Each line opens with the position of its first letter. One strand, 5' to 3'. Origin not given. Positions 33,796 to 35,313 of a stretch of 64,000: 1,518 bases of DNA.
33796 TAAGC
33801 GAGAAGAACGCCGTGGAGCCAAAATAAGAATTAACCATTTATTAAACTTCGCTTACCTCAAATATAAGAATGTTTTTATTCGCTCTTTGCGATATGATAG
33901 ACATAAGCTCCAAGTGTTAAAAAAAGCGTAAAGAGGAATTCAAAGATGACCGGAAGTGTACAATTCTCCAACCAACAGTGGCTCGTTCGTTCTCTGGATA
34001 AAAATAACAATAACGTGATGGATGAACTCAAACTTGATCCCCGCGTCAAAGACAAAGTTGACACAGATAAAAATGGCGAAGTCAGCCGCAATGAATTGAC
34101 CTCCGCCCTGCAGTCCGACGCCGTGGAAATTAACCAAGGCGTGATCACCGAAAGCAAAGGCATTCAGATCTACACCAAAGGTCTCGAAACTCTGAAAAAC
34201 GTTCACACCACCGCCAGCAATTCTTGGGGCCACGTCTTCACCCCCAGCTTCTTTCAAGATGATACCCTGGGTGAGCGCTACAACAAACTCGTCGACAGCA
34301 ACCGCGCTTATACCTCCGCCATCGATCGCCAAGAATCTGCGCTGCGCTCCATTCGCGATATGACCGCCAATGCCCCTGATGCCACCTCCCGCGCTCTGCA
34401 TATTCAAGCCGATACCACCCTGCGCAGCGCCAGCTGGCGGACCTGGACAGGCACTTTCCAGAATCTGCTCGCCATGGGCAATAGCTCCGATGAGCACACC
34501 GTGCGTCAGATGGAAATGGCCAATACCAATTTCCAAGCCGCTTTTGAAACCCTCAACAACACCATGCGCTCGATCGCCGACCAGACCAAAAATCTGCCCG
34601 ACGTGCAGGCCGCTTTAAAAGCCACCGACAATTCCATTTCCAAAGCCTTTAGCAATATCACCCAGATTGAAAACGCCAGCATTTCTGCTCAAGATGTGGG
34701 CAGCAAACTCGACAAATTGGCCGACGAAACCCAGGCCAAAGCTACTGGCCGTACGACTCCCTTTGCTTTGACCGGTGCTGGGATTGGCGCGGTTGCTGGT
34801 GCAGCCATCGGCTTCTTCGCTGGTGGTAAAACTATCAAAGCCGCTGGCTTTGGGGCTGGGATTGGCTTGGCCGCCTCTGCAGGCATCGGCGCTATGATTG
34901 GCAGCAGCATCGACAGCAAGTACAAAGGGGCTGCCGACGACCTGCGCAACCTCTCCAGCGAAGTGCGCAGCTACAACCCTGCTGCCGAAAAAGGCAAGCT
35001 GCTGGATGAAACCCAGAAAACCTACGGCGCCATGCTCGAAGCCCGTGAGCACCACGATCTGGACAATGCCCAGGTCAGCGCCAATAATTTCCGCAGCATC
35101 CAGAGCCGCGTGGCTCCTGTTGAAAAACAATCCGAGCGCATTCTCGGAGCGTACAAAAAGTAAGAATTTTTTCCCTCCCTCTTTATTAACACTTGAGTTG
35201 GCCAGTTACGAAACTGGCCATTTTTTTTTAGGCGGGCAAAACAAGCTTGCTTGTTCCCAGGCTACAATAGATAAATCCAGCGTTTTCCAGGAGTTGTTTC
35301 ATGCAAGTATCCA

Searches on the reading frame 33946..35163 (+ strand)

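Call 56: search_protein_families(library=pfam, proteins=[window:33946-35163:+], max_evalue=0.01)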
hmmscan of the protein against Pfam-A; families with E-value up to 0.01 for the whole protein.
window:33946-35163:+ (405 aa): 4 families
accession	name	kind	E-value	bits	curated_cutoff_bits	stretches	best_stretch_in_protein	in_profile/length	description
PF13405.12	EF-hand_6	-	0.0013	18.8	25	0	36-57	7-28/30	EF-hand domain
PF00036.39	EF-hand_1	-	0.0015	18.4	25.4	0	37-56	8-27/29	EF hand domain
PF01496.24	V_ATPase_I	-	0.003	16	30.7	1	115-261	18-146/815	V-type ATPase 116kDa subunit family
PF13441.11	Gly-zipper_YMGG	-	0.0082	16.3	28.9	0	269-316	2-44/45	YMGG-like Gly-zipper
